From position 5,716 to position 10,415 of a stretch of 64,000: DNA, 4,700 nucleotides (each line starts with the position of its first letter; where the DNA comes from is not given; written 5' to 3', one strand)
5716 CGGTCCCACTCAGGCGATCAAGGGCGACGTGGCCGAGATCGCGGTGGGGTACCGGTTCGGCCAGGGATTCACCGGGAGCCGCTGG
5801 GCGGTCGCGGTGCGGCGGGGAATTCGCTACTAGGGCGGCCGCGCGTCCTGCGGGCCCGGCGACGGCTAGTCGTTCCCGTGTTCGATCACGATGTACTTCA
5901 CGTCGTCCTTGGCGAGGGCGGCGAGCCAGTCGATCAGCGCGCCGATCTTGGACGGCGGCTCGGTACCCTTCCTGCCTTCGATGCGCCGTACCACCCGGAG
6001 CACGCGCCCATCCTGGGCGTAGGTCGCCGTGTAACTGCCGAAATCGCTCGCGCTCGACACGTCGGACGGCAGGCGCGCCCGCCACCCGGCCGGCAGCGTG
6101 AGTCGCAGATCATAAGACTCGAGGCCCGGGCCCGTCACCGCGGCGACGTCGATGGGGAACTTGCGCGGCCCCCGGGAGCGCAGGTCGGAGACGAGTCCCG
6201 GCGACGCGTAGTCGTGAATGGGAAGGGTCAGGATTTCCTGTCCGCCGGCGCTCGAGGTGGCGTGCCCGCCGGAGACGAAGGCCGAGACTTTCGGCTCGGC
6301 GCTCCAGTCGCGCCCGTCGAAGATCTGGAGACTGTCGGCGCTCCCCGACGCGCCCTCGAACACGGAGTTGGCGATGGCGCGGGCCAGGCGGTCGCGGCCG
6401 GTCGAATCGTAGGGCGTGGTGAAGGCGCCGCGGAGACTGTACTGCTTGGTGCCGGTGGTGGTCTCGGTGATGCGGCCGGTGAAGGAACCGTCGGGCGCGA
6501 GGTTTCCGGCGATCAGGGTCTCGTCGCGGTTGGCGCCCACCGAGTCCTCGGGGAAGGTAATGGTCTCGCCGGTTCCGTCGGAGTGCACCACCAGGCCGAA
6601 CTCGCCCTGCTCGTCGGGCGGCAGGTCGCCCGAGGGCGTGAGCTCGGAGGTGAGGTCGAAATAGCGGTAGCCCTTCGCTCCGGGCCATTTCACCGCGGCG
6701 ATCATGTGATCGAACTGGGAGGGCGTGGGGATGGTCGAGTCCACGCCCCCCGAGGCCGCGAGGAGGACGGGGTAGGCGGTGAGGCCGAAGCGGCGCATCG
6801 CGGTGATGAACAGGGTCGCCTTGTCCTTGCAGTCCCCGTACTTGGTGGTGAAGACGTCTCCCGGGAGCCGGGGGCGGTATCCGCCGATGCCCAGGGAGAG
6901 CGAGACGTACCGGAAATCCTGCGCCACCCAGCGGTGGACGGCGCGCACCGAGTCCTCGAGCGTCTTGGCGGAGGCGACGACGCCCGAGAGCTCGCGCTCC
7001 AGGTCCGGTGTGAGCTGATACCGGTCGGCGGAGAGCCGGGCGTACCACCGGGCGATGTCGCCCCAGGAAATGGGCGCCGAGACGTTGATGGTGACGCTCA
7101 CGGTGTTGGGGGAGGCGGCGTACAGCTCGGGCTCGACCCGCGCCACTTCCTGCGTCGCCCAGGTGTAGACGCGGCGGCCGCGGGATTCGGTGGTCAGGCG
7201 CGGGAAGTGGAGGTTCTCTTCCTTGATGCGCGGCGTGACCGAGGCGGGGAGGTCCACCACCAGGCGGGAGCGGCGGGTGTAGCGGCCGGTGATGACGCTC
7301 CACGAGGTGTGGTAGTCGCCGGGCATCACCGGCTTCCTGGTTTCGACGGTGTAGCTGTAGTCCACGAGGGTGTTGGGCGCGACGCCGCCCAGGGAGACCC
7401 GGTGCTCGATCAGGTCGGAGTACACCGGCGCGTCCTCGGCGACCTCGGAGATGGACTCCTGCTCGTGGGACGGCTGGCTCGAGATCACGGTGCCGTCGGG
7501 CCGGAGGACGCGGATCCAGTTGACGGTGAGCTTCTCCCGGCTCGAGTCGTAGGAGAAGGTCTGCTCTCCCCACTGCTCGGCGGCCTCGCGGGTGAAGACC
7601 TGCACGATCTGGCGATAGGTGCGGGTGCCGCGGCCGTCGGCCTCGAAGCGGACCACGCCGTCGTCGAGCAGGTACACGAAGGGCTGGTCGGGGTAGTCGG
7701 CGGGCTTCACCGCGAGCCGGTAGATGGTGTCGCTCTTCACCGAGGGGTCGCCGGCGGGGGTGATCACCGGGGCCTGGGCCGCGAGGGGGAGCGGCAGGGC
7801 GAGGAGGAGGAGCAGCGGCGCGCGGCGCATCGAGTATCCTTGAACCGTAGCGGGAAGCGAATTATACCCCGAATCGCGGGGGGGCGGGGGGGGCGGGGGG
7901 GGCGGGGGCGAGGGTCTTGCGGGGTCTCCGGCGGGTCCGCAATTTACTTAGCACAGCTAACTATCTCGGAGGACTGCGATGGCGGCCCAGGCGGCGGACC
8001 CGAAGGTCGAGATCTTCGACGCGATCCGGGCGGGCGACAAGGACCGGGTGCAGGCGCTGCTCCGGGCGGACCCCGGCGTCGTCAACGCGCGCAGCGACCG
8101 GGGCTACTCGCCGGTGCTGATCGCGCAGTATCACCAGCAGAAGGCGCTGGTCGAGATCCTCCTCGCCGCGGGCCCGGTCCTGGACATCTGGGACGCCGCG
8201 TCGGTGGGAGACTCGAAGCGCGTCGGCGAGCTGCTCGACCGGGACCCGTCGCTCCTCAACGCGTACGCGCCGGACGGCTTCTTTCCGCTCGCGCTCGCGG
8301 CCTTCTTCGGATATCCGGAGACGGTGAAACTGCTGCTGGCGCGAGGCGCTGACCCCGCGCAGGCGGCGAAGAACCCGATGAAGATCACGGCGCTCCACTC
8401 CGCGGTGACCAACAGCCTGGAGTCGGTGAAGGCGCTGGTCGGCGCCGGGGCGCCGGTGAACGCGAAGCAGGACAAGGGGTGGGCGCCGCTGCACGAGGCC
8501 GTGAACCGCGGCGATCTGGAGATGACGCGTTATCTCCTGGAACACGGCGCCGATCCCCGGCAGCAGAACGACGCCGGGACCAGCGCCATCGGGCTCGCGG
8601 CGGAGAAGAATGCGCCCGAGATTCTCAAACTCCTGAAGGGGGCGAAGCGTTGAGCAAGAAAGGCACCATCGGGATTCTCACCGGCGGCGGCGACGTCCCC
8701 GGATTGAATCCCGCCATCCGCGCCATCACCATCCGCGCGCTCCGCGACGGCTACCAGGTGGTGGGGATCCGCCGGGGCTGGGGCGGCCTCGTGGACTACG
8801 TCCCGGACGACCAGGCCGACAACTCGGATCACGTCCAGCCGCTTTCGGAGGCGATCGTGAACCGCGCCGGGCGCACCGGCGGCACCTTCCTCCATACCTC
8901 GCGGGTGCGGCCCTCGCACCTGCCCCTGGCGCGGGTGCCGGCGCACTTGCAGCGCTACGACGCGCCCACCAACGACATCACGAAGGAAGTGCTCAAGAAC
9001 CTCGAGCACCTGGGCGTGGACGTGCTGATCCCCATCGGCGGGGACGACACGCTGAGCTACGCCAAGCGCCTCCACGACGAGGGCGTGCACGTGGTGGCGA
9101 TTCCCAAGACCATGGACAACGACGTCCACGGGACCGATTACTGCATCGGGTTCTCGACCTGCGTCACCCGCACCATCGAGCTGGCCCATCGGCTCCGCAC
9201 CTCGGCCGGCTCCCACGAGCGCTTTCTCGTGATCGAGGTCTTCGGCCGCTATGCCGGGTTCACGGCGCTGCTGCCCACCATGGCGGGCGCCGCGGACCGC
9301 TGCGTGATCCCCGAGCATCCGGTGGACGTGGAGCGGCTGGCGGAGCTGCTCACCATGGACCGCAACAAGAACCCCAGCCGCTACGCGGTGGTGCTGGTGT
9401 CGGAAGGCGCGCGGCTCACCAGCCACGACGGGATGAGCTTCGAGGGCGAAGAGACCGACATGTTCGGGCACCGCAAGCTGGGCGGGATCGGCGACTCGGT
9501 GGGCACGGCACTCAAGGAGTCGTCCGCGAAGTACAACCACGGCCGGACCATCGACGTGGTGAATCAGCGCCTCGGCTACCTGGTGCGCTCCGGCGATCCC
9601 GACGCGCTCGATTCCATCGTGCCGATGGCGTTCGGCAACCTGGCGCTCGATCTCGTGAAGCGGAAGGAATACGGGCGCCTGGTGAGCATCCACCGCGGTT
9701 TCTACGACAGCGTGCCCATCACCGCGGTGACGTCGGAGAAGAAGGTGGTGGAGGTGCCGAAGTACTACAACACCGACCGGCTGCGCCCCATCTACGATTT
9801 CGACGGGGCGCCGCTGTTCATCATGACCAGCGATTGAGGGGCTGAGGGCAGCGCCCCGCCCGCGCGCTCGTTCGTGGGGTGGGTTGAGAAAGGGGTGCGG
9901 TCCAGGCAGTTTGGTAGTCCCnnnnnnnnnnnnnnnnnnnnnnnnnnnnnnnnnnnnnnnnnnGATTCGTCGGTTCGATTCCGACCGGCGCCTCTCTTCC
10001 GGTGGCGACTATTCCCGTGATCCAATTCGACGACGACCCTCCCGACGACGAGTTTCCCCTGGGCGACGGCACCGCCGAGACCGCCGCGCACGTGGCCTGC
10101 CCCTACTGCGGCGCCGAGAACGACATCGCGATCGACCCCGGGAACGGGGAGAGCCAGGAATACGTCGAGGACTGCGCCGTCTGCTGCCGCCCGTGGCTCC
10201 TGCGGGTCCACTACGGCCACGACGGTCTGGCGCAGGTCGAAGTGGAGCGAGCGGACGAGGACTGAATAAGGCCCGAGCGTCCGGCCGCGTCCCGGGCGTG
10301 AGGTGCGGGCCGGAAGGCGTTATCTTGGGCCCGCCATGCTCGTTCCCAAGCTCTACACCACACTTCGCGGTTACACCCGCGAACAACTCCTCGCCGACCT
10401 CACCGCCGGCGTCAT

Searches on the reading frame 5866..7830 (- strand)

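Call 44: search_protein_families(library=pfam, proteins=[window:5866-7830:-], max_evalue=0.001)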
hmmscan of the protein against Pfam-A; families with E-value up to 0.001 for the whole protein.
window:5866-7830:- (654 aa): 2 families
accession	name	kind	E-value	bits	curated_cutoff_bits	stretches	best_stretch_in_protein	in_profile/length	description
PF12969.12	DUF3857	-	5.2e-37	127.9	24.6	1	64-231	1-168/170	Domain of Unknown Function with PDB structure (DUF3857)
PF01841.26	Transglut_core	-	7.4e-08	33.1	23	1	284-355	7-75/108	Transglutaminase-like superfamily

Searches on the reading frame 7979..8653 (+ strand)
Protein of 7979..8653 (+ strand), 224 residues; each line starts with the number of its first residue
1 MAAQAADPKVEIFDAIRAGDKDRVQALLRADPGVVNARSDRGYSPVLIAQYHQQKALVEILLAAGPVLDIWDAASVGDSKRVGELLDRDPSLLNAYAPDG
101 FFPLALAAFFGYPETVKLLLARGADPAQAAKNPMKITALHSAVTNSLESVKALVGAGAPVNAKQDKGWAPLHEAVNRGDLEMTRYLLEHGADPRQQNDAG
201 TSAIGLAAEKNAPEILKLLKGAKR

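Call 44: search_protein_families(library=pfam, proteins=[window:7979-8653:+], max_evalue=0.001)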
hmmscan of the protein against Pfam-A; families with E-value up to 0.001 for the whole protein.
window:7979-8653:+ (224 aa): 6 families
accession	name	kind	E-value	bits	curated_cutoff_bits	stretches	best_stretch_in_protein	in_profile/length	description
PF12796.13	Ank_2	-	4.6e-28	98.1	27.3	2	139-219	1-79/90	Ankyrin repeats (3 copies)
PF00023.36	Ank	-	4.7e-28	96.1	21.1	2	167-198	2-33/33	Ankyrin repeat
PF13637.12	Ank_4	-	8e-21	74.1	22.7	2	171-219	1-49/50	Ankyrin repeats (many copies)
PF13606.12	Ank_3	-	1.5e-16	59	22.3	1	167-194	2-29/30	Ankyrin repeat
PF13857.12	Ank_5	-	2.4e-16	60.1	27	1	170-204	19-53/56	Ankyrin repeats (many copies)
PF24521.3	Ank_KRIT1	-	9.8e-05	22.5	80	0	72-126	24-73/149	KRIT1 ankyrin-repeats domain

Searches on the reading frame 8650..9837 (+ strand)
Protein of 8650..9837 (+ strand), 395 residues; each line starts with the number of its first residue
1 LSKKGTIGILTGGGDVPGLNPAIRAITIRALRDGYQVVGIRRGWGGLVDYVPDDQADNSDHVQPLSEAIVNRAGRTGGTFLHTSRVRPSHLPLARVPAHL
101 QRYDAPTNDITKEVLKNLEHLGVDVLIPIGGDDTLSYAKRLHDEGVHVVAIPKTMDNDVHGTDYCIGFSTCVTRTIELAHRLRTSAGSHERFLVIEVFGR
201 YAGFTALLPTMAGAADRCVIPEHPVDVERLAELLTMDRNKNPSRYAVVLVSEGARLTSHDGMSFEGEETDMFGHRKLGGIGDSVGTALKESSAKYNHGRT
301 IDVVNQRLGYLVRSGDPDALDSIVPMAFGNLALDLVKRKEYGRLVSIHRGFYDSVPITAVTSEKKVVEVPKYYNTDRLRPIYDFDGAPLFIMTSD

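Call 44: search_protein_families(library=pfam, proteins=[window:8650-9837:+], max_evalue=0.001)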
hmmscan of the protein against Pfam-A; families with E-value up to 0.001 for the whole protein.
window:8650-9837:+ (395 aa): 1 family
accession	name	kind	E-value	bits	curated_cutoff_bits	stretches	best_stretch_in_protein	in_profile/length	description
PF00365.25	PFK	-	4.6e-69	233.3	30.9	1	7-335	2-276/277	Phosphofructokinase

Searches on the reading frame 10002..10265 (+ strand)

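Call 31: search_protein_families(library=pfam, proteins=[window:10002-10265:+], max_evalue=0.001)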
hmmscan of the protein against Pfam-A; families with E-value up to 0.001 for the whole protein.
window:10002-10265:+ (87 aa): 2 families
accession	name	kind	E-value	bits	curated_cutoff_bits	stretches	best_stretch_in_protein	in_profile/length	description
PF14255.11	Cys_rich_CPXG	-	4.1e-19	68.7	25.2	1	31-81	1-51/52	Cysteine-rich CPXCG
PF24463.1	DUF7577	-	0.00081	19.4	28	0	30-41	2-13/27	Domain of unknown function (DUF7577)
